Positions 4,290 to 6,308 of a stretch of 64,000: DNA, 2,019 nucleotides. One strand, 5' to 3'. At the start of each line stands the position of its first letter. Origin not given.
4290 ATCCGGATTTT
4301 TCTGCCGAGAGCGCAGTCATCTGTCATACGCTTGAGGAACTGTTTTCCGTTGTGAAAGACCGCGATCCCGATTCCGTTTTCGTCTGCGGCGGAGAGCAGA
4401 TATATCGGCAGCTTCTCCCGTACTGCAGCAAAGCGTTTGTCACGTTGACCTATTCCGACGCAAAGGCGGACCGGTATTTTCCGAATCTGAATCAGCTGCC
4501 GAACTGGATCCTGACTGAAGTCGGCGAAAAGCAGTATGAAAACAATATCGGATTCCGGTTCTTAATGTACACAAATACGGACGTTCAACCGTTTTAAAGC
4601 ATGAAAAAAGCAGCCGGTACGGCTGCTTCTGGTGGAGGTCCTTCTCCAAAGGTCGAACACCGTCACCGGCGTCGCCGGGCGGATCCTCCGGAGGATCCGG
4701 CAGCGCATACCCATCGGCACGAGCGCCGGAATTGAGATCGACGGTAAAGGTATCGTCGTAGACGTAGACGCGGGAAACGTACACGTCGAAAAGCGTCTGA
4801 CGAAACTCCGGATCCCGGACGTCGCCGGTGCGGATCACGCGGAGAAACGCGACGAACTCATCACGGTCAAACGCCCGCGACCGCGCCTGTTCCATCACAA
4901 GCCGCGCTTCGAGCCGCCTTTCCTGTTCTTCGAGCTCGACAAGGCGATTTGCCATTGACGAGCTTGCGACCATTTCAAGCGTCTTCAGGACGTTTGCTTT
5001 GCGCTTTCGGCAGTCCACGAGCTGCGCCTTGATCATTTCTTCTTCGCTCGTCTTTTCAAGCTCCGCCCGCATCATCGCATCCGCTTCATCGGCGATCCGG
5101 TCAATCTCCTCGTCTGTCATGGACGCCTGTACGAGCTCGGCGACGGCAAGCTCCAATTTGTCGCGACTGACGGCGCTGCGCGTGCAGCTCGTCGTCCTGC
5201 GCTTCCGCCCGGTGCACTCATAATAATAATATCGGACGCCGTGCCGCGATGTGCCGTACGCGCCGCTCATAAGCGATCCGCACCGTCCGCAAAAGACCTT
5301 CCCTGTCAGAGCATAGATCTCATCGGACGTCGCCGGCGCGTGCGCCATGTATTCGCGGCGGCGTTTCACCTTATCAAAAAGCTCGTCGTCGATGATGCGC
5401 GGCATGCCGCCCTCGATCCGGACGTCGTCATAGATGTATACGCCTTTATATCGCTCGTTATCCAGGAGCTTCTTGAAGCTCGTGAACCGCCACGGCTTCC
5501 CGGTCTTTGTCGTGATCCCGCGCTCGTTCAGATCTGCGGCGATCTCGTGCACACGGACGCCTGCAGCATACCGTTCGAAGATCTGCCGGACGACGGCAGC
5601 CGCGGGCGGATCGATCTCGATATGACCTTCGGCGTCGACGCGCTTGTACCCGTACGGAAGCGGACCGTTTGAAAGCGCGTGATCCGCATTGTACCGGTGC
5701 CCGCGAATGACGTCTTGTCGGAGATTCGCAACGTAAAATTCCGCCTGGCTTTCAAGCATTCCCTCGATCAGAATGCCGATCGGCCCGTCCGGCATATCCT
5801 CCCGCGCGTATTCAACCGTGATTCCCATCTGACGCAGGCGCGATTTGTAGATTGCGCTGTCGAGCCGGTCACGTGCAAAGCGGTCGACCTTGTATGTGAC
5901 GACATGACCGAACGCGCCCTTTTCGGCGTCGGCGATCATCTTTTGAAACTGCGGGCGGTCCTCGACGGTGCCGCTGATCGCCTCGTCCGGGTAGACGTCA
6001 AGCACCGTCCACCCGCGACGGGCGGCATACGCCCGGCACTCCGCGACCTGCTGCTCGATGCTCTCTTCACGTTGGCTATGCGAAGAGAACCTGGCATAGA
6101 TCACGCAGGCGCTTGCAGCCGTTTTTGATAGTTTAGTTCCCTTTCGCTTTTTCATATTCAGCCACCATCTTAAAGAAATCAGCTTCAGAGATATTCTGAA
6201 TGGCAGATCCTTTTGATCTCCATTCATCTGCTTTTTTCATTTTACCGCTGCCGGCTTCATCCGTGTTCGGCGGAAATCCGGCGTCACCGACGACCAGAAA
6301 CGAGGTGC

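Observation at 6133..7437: Membrane-tethered DEDDh exonuclease-BRCT protein co-transcribed with the prophage repressor: candidate superinfection-exclusion or defence gene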

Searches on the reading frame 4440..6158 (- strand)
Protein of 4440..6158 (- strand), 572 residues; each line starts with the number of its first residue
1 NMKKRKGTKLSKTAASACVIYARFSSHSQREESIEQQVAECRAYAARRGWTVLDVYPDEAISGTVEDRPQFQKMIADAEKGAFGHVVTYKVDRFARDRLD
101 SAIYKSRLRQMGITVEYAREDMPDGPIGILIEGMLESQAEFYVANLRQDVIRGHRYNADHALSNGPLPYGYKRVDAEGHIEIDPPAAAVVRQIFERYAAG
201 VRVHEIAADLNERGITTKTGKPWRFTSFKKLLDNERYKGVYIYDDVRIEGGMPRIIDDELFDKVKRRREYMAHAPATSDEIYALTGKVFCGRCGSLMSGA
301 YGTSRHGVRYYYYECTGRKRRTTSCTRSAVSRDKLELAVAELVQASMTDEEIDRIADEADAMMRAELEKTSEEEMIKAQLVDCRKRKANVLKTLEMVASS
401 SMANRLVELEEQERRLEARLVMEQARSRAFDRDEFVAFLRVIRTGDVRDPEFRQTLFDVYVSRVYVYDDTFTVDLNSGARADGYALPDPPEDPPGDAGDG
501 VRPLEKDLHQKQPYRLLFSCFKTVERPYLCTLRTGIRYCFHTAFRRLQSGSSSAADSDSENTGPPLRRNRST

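Call 3: search_protein_families(library=pfam, proteins=[window:4440-6158:-], max_evalue=0.1)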
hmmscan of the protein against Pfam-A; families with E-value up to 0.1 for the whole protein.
window:4440-6158:- (572 aa): 4 families
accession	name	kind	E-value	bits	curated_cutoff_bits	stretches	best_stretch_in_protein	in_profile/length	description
PF00239.26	Resolvase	-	3.2e-28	99.1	23.3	1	19-157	2-139/145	Resolvase, N terminal domain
PF07508.19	Recombinase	-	1.6e-20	73.6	21.1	1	186-269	3-100/102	Recombinase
PF13408.12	Zn_ribbon_recom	-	6.1e-13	49.4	25.3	1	284-343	2-57/58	Recombinase zinc beta ribbon domain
PF20552.4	HTH_62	-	0.0066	16.9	27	1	192-232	26-67/72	Recombinase-like helix-turn-helix domain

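Call 82: find_related_loci(query=window:4440-6158:-, collection=viral_contigs, flank=4000)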
Query window:4440-6158:- (572 aa) in viral_contigs; peptide patterns used: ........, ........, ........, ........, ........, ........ (x = any residue, [..] = any of these).
25 stretches matched a pattern; 8 encode a relative of the query (tblastn E <= 1e-3); 8 distinct loci.
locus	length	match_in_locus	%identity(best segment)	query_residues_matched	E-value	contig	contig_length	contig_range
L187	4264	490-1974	37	12-497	4e-95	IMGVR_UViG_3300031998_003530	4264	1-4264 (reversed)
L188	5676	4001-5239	37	16-430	7e-82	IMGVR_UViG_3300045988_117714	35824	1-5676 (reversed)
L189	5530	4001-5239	37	16-430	5e-81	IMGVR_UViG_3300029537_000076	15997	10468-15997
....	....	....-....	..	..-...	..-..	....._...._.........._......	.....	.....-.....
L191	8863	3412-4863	35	19-501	1e-74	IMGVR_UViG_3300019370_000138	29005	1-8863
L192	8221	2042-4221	30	21-325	1e-29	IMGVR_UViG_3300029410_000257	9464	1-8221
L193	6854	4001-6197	28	21-325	1e-28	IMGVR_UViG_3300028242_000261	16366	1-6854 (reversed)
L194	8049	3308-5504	28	21-325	1e-26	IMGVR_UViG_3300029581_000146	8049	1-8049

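Call 84: find_related_loci(query=A5, collection=metagenome_contigs, flank=3500)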
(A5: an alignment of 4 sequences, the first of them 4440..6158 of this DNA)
Query A5 (572 aa) in metagenome_contigs; peptide patterns used: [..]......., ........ (x = any residue, [..] = any of these).
250 stretches matched a pattern; 91 encode a relative of the query (tblastn E <= 1e-3); the best 80 are kept; 80 distinct loci.
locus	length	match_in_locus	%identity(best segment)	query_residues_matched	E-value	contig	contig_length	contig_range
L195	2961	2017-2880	96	1-288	0e+0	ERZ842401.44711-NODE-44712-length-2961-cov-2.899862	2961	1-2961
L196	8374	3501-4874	42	16-469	4e-112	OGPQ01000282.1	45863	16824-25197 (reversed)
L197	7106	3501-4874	42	16-469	3e-112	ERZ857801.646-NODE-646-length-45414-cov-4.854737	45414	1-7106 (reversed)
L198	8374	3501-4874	42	16-469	6e-112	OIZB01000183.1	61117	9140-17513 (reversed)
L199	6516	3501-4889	42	14-469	4e-109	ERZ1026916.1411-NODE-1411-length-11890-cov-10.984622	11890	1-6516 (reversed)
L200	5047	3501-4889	42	14-469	2e-108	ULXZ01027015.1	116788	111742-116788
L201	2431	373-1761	42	14-469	2e-113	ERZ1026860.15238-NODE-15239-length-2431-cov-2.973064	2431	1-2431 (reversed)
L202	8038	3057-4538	42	14-500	6e-108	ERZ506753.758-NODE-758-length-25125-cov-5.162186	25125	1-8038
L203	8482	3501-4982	42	14-500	6e-108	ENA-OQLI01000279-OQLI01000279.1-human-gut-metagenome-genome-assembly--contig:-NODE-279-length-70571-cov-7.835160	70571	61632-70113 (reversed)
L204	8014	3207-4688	42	14-500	6e-108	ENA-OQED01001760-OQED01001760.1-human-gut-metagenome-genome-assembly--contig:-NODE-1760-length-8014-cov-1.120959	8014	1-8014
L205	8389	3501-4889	42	14-469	1e-107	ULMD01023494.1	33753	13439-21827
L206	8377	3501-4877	40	15-469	2e-107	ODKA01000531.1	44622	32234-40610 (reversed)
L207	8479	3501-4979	39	15-492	2e-107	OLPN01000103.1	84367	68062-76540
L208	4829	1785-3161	40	15-469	6e-108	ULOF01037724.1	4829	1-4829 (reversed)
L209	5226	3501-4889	42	14-469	3e-107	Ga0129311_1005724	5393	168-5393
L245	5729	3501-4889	40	19-478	2e-97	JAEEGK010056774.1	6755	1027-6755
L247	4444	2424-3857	36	18-495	2e-94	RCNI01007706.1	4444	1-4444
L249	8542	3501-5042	36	19-513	6e-90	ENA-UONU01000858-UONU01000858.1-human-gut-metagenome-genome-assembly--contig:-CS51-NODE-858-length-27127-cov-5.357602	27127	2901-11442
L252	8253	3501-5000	36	19-500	1e-88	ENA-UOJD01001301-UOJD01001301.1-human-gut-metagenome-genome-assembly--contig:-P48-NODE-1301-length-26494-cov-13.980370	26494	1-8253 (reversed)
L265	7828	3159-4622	37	2-487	4e-85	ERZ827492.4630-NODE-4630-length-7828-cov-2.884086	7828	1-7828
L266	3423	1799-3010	40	3-420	1e-83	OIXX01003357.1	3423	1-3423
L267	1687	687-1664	44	16-351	3e-84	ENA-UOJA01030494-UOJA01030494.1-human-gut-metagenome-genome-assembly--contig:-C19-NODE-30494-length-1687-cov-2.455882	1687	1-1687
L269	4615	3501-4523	41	16-366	6e-78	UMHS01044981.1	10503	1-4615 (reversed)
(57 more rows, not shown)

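Call 87: search_protein_families(library=pfam, proteins=[L252:2208-3446:+, L249:2471-3406:+, L199:3010-3474:+, L247:1820-2365:+, L266:1266-1790:+, L267:196-648:+, L202:1850-2545:+, L245:2542-3495:+, L265:2503-3144:+, L269:2190-3302:+], max_evalue=0.01)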
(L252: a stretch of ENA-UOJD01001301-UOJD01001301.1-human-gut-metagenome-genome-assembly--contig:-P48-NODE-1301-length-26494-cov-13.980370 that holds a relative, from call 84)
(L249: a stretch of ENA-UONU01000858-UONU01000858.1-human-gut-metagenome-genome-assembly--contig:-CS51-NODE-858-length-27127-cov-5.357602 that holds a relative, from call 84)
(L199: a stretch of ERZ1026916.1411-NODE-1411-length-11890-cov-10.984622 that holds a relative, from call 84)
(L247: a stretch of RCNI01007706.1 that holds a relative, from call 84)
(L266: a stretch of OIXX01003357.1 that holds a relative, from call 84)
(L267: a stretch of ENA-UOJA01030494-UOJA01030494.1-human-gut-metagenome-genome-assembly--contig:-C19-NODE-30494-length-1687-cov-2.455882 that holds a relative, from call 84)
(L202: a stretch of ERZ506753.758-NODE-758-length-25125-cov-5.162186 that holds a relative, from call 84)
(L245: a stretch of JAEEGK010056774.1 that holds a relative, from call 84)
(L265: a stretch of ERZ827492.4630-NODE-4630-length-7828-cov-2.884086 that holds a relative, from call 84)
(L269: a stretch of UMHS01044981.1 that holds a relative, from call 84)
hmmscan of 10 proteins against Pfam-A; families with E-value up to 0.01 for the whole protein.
L252:2208-3446:+ (412 aa): 2 families
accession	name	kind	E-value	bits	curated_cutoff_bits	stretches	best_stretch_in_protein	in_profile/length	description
PF00533.33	BRCT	-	8.5e-05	23.1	21.3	1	322-373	5-57/78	BRCA1 C Terminus (BRCT) domain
PF12685.13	SpoIIIAH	-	0.0015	18.9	30.6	0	27-84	1-59/191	SpoIIIAH-like protein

L249:2471-3406:+ (311 aa): 3 families
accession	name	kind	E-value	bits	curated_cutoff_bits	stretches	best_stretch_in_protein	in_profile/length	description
PF00929.31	RNase_T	-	2e-13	51.6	24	1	7-160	1-163/164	Exonuclease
PF00533.33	BRCT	-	1.9e-06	28.5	21.3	1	221-276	5-52/78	BRCA1 C Terminus (BRCT) domain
PF16473.11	Rv2179c-like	-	4.7e-05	23.6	27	1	7-161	3-173/177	3'-5' exoribonuclease Rv2179c-like domain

L199:3010-3474:+ (154 aa): 2 families
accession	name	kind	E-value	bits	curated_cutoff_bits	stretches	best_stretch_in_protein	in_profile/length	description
PF14020.11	DUF4236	-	3.4e-21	75.9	27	1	3-57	1-55/55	Protein of unknown function (DUF4236)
PF05154.21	TM2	-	2.2e-19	69.9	27.9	1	84-133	1-51/51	TM2 domain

L247:1820-2365:+ (181 aa): 0 families

L266:1266-1790:+ (174 aa): 4 families
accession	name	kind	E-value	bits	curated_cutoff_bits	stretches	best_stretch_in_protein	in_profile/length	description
PF06305.16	LapA_dom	-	8.5e-06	26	28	1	36-88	14-63/64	Lipopolysaccharide assembly protein A domain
PF16326.10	ABC_tran_CTD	-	0.0037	17.9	32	1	72-99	15-44/69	ABC transporter C-terminal domain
PF25764.1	KIF21A_4th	-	0.0075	16.4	33.1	1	69-118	125-174/183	KIF21A-like domain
PF04977.20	DivIC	-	0.0096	16.1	28.9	0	45-96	4-55/80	Septum formation initiator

L267:196-648:+ (150 aa): 4 families
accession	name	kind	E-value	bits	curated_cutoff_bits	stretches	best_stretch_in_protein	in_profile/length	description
PF09723.15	Zn_ribbon_8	-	2.6e-05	24.6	34.4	0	75-98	16-37/41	Zinc ribbon domain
PF08271.17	Zn_Ribbon_TF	-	0.0012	18.8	29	0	89-97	2-10/43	TFIIB zinc-binding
PF01096.23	Zn_ribbon_TFIIS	-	0.005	17.1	21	0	138-147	29-38/39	Transcription factor S-II (TFIIS)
PF23455.1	DUF7129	-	0.0076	16.4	30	0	133-146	7-20/45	Domain of unknown function (DUF7129)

L202:1850-2545:+ (231 aa): 0 families

L245:2542-3495:+ (317 aa): 0 families

L265:2503-3144:+ (213 aa): 2 families
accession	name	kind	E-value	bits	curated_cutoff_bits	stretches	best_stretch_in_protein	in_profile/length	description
PF09851.14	SHOCT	-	6.1e-09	35.8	27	1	185-211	2-28/28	Short C-terminal domain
PF05120.17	GvpG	-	0.0096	16.5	30.6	1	180-211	31-62/67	Gas vesicle protein G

L269:2190-3302:+ (370 aa): 3 families
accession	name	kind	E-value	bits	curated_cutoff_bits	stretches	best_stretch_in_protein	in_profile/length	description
PF13784.11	Fic_N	-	1.3e-22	80.1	26.7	1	24-103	4-80/82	Fic/DOC family N-terminal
PF02661.23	Fic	-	2.2e-19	70.5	24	1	112-215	2-93/93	Fic/DOC family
PF14520.12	HHH_5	-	0.00059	20.7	27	1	313-346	2-33/57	Helix-hairpin-helix domain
